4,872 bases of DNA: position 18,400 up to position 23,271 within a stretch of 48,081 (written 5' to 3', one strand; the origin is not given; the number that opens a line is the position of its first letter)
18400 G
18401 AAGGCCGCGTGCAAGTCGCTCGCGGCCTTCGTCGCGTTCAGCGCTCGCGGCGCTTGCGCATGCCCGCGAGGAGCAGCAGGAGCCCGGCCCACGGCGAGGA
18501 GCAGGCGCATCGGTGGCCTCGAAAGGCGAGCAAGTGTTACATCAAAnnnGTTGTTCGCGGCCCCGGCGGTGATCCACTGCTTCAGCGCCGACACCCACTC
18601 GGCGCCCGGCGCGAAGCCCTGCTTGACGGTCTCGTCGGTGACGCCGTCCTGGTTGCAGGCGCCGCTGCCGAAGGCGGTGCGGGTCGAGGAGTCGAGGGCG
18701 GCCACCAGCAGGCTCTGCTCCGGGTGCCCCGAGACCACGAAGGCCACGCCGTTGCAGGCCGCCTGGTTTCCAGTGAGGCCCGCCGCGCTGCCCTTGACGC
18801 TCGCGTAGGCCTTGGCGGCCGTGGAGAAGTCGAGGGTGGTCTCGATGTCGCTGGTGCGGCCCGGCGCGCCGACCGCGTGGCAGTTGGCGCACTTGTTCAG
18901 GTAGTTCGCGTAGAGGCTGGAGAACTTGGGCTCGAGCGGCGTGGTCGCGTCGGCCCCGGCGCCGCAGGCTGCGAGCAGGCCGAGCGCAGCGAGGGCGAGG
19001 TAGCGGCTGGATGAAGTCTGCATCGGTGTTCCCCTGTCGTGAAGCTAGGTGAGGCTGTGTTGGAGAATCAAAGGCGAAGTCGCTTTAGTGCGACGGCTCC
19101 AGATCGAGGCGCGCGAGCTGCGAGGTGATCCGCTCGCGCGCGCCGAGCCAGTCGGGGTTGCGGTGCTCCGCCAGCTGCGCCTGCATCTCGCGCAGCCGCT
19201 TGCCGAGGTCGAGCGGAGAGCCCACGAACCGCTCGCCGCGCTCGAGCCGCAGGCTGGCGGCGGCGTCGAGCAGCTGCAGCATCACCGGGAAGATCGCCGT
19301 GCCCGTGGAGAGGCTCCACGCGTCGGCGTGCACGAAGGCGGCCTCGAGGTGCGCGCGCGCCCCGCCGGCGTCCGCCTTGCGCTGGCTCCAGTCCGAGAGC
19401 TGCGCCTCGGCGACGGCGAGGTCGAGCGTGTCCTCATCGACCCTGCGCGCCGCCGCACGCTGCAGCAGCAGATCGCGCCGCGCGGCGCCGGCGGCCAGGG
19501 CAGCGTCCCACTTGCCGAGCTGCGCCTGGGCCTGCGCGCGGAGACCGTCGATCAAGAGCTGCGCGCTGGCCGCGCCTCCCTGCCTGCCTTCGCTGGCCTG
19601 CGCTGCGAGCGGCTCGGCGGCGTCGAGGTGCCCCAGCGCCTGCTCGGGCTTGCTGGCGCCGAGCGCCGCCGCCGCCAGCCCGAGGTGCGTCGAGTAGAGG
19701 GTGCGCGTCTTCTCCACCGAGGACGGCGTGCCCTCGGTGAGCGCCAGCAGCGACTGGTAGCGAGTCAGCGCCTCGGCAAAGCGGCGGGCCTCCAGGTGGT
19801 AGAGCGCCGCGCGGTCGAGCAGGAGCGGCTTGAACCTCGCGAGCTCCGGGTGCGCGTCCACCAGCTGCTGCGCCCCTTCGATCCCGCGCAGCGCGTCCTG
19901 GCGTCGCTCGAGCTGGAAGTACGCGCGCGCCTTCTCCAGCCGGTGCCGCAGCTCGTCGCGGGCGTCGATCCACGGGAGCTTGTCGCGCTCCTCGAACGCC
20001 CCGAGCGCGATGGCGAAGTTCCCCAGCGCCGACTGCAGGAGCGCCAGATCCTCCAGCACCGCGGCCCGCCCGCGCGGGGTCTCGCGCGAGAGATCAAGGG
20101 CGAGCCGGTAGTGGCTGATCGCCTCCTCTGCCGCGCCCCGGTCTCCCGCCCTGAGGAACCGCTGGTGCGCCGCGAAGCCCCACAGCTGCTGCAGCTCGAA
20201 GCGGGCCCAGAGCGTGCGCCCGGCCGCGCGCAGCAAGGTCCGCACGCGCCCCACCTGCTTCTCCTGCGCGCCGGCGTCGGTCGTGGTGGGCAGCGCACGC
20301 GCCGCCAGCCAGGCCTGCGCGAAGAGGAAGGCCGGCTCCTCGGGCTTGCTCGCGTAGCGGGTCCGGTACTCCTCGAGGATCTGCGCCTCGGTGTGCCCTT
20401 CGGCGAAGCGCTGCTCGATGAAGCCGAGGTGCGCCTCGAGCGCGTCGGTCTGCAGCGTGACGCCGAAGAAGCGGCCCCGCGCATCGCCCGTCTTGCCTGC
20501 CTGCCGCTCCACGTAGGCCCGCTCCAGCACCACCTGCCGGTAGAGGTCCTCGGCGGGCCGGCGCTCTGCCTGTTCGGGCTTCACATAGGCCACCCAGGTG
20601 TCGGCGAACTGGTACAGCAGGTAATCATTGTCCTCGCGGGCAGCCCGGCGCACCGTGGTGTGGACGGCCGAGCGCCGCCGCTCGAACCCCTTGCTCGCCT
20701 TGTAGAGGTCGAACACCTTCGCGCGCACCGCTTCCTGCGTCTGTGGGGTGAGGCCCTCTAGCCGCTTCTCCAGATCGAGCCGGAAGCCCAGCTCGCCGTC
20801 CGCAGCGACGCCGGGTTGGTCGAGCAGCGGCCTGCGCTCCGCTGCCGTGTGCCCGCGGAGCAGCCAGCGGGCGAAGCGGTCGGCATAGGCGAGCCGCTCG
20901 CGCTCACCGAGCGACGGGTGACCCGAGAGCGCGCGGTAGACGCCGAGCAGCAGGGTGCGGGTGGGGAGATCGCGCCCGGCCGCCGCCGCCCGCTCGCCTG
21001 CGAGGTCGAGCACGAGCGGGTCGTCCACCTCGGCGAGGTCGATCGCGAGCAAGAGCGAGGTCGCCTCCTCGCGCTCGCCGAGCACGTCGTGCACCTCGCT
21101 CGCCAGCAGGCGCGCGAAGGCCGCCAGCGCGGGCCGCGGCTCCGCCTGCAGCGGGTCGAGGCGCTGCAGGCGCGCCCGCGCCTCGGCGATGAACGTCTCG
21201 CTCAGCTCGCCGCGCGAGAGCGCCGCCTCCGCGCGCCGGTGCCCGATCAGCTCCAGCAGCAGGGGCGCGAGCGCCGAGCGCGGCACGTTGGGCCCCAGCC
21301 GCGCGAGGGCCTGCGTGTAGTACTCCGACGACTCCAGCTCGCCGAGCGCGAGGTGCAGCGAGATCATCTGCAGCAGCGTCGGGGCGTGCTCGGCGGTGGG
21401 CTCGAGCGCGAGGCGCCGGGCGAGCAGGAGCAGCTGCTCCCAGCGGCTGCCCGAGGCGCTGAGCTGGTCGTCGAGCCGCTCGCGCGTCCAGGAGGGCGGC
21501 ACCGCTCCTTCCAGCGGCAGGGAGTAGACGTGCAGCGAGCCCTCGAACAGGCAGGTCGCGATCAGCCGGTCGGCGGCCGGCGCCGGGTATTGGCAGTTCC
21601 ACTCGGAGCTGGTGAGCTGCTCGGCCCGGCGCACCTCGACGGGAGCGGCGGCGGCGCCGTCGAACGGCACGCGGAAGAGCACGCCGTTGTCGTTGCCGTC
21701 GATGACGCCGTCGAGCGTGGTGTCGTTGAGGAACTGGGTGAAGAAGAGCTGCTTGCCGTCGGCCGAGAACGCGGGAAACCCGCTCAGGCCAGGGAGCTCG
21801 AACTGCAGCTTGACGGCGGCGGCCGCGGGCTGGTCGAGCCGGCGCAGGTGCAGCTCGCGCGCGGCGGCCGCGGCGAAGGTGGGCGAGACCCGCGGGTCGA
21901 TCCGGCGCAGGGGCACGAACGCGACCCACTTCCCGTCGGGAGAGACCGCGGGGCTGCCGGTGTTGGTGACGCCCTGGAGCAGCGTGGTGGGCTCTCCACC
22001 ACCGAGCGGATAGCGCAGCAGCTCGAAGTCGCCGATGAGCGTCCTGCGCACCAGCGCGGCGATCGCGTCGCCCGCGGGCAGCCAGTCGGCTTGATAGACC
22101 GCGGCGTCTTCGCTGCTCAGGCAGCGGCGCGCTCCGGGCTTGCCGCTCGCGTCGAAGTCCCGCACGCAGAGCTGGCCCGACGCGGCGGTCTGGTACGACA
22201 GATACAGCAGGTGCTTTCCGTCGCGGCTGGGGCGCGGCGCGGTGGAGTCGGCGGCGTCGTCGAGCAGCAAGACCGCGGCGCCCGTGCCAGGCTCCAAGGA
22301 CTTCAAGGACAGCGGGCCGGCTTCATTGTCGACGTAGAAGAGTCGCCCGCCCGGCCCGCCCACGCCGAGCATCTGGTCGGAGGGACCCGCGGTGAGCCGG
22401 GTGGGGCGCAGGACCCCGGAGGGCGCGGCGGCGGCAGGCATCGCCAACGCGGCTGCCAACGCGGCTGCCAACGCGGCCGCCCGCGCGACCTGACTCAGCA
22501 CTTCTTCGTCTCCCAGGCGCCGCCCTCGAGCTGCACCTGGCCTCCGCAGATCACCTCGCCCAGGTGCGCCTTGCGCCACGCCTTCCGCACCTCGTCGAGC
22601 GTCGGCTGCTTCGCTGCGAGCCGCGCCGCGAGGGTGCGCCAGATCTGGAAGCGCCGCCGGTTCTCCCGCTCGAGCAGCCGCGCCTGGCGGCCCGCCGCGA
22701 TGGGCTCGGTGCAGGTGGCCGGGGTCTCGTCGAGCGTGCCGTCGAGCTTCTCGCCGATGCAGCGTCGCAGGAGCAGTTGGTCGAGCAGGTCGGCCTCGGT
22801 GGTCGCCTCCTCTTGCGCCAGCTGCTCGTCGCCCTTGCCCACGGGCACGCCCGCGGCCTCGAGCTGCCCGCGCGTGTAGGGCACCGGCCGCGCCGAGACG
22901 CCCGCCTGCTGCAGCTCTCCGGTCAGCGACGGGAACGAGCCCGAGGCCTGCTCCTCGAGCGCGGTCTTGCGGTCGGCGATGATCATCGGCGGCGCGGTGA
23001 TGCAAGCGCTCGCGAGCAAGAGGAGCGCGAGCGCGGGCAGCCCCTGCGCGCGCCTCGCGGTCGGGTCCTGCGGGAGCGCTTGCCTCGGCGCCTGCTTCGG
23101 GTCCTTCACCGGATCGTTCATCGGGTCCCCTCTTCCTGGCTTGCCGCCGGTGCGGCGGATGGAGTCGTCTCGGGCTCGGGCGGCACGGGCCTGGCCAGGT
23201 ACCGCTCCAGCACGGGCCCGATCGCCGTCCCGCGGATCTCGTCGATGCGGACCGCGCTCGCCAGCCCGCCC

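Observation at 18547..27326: YdbH-like giant AsmA-family protein, YdbL-like lipoprotein and a 1138-aa TolB-propeller/TPR protein are translationally coupled, with a cytochrome c lipoprotein downstream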

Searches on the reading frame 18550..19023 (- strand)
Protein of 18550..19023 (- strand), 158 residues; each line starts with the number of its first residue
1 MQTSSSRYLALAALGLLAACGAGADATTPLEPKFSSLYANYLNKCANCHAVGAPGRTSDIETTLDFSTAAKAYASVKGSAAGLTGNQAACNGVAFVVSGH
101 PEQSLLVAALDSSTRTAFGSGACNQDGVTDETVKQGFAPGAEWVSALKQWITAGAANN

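Call 84: search_protein_families(library=pfam, alignment_id=A7, max_evalue=1)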
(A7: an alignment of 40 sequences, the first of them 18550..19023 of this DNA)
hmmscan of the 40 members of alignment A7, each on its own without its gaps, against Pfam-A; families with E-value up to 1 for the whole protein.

A. member 1, window:18550-19023:- (158 aa): 1 family
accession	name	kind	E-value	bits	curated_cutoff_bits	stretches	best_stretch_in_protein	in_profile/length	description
PF13442.11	Cytochrome_CBB3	-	0.041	14.6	27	1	37-61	6-28/68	Cytochrome C oxidase, cbb3-type, subunit III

B. families by the number of members that match (of 40 scanned): 18 families
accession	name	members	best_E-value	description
PF13442.11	Cytochrome_CBB3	25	0.00094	Cytochrome C oxidase, cbb3-type, subunit III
PF24089.1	DUF7374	2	0.039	Family of unknown function (DUF7374)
PF10509.15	GalKase_gal_bdg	1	0.045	Galactokinase galactose-binding signature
PF00034.26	Cytochrom_C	1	0.048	Cytochrome c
PF25682.1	Phage_VG64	1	0.052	Mycobacterium phage VG64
PF04706.18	Dickkopf_N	1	0.057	Dickkopf N-terminal cysteine-rich region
PF21897.1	DUF6919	1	0.061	Domain of unknown function (DUF6919)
PF24369.1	DUF7525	1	0.062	Family of unknown function (DUF7525)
PF22113.1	Mtrc-MtrF_II-IV_dom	1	0.062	Outer membrane cytochrome MtrC/MtrF-like, domains II/IV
PF13627.12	LptM_cons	1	0.075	LPS-assembly lipoprotein LptM, conserved region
PF07635.16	PSCyt1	1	0.099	Planctomycete cytochrome C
PF07941.16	K_channel_TID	1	0.11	Potassium channel Kv1.4 tandem inactivation domain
PF23964.1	DUF7292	1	0.14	Family of unknown function (DUF7292)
PF24463.1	DUF7577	1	0.14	Domain of unknown function (DUF7577)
PF19779.4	DUF6264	1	0.16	Family of unknown function (DUF6264)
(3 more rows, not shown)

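Call 85: search_solved_structures(query=A7, max_evalue=1)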
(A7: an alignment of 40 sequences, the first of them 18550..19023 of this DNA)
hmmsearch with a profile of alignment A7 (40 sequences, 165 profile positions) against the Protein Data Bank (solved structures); distinct sequences matched with E-value up to 1: 2.
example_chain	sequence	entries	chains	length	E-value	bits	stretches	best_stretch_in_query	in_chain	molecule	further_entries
6onq_A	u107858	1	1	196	0.47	13.3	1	32-62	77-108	Cytochrome c XoxG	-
1gks_A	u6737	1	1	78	0.55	13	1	40-84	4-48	CYTOCHROME C551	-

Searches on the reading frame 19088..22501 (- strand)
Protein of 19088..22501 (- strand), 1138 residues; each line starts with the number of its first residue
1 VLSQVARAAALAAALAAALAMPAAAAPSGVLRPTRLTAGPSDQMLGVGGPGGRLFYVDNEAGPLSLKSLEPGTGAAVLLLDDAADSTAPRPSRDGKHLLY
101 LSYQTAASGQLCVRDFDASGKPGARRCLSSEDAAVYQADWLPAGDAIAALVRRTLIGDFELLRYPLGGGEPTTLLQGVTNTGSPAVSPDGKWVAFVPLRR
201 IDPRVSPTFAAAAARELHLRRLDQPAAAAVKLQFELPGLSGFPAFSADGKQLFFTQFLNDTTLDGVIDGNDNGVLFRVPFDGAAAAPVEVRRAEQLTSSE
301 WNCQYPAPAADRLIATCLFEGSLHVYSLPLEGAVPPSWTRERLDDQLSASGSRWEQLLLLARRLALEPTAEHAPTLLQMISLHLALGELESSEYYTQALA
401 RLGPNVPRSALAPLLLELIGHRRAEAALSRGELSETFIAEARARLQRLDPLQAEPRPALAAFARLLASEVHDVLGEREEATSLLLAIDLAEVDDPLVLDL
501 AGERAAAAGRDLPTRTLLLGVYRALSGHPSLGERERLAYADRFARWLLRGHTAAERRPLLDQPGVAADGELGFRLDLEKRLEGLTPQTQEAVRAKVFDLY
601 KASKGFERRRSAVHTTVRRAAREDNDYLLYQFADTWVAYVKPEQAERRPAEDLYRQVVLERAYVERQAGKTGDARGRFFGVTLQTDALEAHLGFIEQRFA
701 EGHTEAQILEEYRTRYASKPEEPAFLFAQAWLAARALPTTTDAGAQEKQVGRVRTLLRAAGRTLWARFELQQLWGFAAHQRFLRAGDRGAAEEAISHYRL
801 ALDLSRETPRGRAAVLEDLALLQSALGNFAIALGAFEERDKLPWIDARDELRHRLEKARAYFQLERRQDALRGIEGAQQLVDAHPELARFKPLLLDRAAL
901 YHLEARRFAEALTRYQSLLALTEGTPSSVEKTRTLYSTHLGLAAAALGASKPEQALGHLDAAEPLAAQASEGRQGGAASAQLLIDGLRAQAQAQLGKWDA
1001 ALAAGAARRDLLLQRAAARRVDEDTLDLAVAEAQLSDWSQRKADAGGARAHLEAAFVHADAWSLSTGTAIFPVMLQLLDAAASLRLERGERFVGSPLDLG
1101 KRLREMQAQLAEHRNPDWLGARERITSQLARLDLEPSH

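Call 82: search_solved_structures(query=A8, max_evalue=0.1)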
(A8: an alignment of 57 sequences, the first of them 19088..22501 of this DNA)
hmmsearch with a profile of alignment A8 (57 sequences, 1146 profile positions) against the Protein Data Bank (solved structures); distinct sequences matched with E-value up to 0.1: 39.
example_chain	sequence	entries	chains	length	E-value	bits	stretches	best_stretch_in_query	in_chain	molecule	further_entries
4r40_A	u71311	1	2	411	4.9e-15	57.7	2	47-148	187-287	Protein TolB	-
4pwz_A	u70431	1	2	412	4.9e-15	57.7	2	47-148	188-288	Protein TolB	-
6pnv_A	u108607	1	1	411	3e-14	55.1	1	47-169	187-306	Tol-Pal system protein TolB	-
2w8b_A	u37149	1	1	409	4.3e-14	54.6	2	47-169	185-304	PROTEIN TOLB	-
1crz_A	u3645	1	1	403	1.2e-13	53.2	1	47-169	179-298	TOLB PROTEIN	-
2w8b_B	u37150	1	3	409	1.2e-13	53.1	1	47-169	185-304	PROTEIN TOLB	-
2hqs_A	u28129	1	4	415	1.3e-13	53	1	47-169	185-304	Protein tolB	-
4jml_A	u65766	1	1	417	1.4e-13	52.9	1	47-169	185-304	Protein TolB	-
7nst_E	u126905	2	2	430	1.5e-13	52.8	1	47-169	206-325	Tol-Pal system protein TolB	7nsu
3iax_A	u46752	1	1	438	1.6e-13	52.8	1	47-169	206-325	Protein tolB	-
1c5k_A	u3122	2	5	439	1.6e-13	52.8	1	47-169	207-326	PROTEIN (TOLB PROTEIN) | PROTEIN TOLB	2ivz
2ojh_A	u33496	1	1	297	1.5e-10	42.8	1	34-107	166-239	Uncharacterized protein Atu1656/AGR_C_3050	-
7mx5_A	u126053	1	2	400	2.5e-10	42.1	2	29-176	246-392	Tol-Pal system protein TolB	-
5yzo_A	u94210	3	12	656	2.2e-06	29.1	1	88-192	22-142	Acyl-peptide hydrolase, putative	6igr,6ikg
5yzm_A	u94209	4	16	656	2.3e-06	29.1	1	88-192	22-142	Acyl-peptide hydrolase, putative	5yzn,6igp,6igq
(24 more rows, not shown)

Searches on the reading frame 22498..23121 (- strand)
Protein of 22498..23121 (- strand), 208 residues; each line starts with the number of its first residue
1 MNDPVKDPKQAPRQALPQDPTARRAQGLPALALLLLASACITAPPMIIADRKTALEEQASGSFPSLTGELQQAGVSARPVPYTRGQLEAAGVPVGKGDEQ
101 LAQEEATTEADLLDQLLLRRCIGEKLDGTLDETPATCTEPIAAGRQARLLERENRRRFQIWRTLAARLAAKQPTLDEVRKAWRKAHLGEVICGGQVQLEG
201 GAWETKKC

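Call 50: search_solved_structures(query=A5, max_evalue=10, show_alignments=2)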
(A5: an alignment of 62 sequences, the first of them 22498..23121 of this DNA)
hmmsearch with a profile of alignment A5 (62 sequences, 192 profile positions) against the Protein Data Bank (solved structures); distinct sequences matched with E-value up to 10: 1.
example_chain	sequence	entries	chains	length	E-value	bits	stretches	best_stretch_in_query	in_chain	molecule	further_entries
1a5j_A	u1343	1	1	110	1.9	11.2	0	129-184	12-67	B-MYB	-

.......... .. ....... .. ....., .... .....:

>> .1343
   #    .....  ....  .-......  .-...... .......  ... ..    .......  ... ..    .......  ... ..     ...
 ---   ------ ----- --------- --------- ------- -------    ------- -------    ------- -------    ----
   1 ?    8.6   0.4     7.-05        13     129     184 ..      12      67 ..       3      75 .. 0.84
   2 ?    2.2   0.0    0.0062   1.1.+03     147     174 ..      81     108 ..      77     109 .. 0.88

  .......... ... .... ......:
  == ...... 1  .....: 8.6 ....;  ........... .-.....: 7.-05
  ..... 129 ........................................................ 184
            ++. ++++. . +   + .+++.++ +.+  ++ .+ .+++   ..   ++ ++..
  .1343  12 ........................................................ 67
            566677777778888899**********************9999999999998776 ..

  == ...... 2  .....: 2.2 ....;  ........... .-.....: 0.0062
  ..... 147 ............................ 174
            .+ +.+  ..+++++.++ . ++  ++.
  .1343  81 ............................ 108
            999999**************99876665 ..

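Call 61: predict_structure(alignment_id=A5)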
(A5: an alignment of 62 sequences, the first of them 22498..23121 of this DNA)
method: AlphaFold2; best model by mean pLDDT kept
length: 208 residues; sequences in the alignment: 62
mean_pLDDT: 79.9   pTM: 0.54
mean pLDDT of the five models: 79.9, 79.6, 79.3, 79.3, 78.9
residues with pLDDT >= 90: 94; 70-90: 38; 50-70: 71; < 50: 5
segments of 3 or more residues with pLDDT < 50: 1-3
pLDDT, mean of each block of 10 residues (from residue 1): 56 56 60 74 66 62 66 64 82 67 67 96 98 96 92 98 94 96 96 97 97
secondary structure, 60 per line:
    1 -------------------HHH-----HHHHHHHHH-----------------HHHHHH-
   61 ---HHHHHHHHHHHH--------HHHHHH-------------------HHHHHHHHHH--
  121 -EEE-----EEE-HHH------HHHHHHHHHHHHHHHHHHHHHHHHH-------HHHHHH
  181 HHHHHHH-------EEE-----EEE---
elements in order: H28-36 H54-59 H64-75 H84-89 H109-118 E122-124 E130-132 H143-167 H175-187 E195-197 E203-205

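Call 64: fold_search(model_id=the predicted structure, library=pdb)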
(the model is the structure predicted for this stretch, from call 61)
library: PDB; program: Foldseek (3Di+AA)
matches with E <= 10: 30; with E <= 0.001: 1
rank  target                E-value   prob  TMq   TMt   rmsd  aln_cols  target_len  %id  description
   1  28oj                  3.7e-04  1.00  0.36  0.79   2.4        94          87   21  X-ray crystal structure of wild-type YdbL from Escherichia coli (released 2026-04-08)
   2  9i30_F                1.5e+00  0.02  0.11  0.07  14.4       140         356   16  Alpha-Methylacyl-CoA racemase from Mycobacterium tuberculosis in complex with ketoprofenoyl-CoA (released 2025-06-11)
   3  9i2z_K                3.0e+00  0.02  0.11  0.07  14.3       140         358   17  Alpha-Methylacyl-CoA racemase from Mycobacterium tuberculosis in complex with 2-methyldecanoyl-CoA (released 2025-06-11)
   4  9i2w_E                5.0e+00  0.01  0.11  0.07  14.9       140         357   16  Alpha-Methylacyl-CoA racemase from Mycobacterium tuberculosis in complex with flurbiprofenoyl-CoA (released 2025-06-11)
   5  9i2u_F                5.3e+00  0.01  0.11  0.07  14.3       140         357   17  Alpha-Methylacyl-CoA racemase from Mycobacterium tuberculosis in complex with ibuprofenoyl-CoA (released 2025-06-11)
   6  9i2v_D                6.1e+00  0.01  0.11  0.07  14.3       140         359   17  Alpha-Methylacyl-CoA racemase from Mycobacterium tuberculosis in complex with fenoprofenoyl-CoA (released 2025-06-11)
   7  9e5c_6f               6.1e+00  0.01  0.11  0.07  15.7       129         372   15  Cryo-EM structure of 96 nm repeat of microtubule doublet from T. brucei flagellum (released 2025-03-12)
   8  9i2t_C                6.1e+00  0.01  0.09  0.06  14.7       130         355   15  Alpha-Methylacyl-CoA racemase from Mycobacterium tuberculosis (released 2025-06-11)
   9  9i2u_D                6.5e+00  0.01  0.12  0.09  15.5       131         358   17  Alpha-Methylacyl-CoA racemase from Mycobacterium tuberculosis in complex with ibuprofenoyl-CoA (released 2025-06-11)
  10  9i32_B                6.5e+00  0.01  0.11  0.07  14.3       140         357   16  Alpha-Methylacyl-CoA racemase from Mycobacterium tuberculosis in complex with isobutanoyl-CoA (released 2025-06-11)
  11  9i2v_E                6.9e+00  0.02  0.11  0.08  13.8        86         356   22  Alpha-Methylacyl-CoA racemase from Mycobacterium tuberculosis in complex with fenoprofenoyl-CoA (released 2025-06-11)
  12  9i2u_A                6.9e+00  0.02  0.11  0.08  13.7        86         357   22  Alpha-Methylacyl-CoA racemase from Mycobacterium tuberculosis in complex with ibuprofenoyl-CoA (released 2025-06-11)
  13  8rp5_A                6.9e+00  0.01  0.11  0.08  13.8       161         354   16  Alpha-Methylacyl-CoA racemase from Mycobacterium tuberculosis (E241A mutant) (released 2024-04-10)
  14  8bz1_F                7.3e+00  0.03  0.12  0.22  10.2        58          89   19  RNA polymerase II core pre-initiation complex with the proximal +1 nucleosome (cPIC-Nuc10W) (released 2023-05-03)
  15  9jpj_K                7.3e+00  0.02  0.13  0.13  19.4       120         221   16  Crystal structure of DhdR in complex with DNA (released 2024-11-06)
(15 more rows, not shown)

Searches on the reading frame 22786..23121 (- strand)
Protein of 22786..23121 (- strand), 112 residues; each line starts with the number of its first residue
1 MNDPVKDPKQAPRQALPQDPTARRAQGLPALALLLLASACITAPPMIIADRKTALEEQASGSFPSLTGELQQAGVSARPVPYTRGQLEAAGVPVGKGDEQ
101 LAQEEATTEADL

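Call 110: search_protein_representatives(alignment_id=A9)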
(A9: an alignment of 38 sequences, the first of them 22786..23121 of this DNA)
Query: 38 sequences, 101 profile positions. Proteins with E-value up to 0.001 (for the whole library): 220; up to 1e-10: 87; up to 1e-30: 1. The best 150 are listed.
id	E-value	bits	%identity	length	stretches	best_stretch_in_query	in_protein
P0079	7.1e-31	122.3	-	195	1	1-100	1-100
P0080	3.2e-27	110.5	-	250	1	8-101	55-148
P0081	9.2e-27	109.1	-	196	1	7-100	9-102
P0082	2.7e-26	107.5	-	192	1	1-100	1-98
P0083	4.1e-26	107.0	-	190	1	7-100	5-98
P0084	1.2e-24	102.3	-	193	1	5-101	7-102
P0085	5.8e-24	100.1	-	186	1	9-101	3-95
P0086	6.1e-24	100.0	-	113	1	10-99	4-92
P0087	8.1e-24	99.6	-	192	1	7-100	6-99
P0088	4.3e-23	97.3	-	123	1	5-100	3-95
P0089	7.4e-23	96.5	-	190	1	1-100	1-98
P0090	3.3e-22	94.5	-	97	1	10-78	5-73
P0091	3.5e-22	94.4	-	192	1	1-100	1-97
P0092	8.0e-22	93.2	-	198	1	6-101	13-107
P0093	2.7e-21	91.5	-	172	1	10-100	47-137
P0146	2.6e-13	65.9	-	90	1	10-85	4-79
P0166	1.1e-10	57.5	-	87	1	12-79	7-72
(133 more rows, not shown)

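Call 112: find_encoding_contigs(protein=P0146, flank=9000, max_places=2)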
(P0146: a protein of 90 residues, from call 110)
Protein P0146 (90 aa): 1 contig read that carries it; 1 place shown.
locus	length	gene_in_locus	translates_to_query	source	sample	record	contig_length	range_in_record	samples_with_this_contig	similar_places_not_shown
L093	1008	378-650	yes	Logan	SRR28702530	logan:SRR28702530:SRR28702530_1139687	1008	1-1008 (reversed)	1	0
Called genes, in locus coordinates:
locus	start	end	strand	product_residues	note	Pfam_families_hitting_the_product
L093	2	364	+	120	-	?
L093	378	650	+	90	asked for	-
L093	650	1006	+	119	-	?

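Call 113: find_encoding_contigs(protein=P0166, flank=9000, max_places=2)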
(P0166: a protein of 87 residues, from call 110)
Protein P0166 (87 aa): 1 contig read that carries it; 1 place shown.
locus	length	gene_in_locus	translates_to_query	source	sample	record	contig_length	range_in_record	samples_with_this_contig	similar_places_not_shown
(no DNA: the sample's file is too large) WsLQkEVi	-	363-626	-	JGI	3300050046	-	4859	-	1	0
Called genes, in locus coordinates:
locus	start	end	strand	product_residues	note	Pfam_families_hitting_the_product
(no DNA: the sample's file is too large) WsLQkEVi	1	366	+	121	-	?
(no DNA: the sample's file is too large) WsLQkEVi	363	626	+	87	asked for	-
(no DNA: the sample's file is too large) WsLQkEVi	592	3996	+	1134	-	PF26549:Tricorn_N (faint), PF14559:TPR_19 (faint)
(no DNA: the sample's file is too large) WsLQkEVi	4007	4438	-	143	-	-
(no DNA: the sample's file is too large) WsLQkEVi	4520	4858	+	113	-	?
